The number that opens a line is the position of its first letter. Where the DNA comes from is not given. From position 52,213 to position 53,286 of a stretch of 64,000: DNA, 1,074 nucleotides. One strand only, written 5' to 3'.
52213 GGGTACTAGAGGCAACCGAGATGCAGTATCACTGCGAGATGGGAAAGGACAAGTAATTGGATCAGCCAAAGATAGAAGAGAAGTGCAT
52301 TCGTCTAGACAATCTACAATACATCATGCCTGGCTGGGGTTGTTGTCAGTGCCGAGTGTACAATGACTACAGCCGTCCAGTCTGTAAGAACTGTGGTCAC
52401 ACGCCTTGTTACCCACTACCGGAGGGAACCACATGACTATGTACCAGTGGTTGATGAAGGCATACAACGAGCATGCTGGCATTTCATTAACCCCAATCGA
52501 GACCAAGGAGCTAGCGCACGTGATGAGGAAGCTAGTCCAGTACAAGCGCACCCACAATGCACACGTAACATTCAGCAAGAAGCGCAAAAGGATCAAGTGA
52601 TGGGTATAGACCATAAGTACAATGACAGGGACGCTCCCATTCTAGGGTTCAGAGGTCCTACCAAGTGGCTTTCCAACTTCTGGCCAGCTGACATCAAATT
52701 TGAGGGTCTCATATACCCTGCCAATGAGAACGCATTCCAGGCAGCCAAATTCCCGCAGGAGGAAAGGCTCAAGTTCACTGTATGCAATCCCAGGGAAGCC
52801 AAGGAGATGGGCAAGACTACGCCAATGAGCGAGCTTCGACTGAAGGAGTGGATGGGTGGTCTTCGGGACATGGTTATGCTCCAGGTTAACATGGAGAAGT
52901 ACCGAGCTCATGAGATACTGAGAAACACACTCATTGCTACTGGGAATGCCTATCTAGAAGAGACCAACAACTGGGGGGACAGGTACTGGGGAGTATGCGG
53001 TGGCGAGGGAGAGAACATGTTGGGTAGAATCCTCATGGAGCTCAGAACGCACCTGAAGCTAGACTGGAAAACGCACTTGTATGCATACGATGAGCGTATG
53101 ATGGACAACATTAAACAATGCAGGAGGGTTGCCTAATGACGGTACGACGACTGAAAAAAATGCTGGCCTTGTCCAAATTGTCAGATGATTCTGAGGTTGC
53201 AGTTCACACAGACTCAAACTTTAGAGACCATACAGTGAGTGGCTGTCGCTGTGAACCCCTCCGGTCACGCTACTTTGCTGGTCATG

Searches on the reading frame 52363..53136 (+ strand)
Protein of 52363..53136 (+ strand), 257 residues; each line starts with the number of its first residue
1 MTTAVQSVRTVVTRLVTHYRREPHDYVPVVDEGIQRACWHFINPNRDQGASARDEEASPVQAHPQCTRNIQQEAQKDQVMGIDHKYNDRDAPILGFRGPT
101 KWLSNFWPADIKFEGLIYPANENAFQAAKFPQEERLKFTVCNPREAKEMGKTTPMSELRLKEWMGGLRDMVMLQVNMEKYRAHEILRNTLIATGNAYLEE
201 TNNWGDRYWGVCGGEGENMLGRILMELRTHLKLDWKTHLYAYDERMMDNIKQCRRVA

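Call 37: search_protein_families(library=pfam, max_evalue=0.01, proteins=[window:52363-53136:+])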
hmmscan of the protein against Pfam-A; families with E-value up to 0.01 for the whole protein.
window:52363-53136:+ (257 aa): 1 family
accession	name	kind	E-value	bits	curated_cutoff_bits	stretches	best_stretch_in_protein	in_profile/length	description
PF08719.17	NADAR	-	6.1e-20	72.6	35.1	1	99-232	9-163/163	NADAR domain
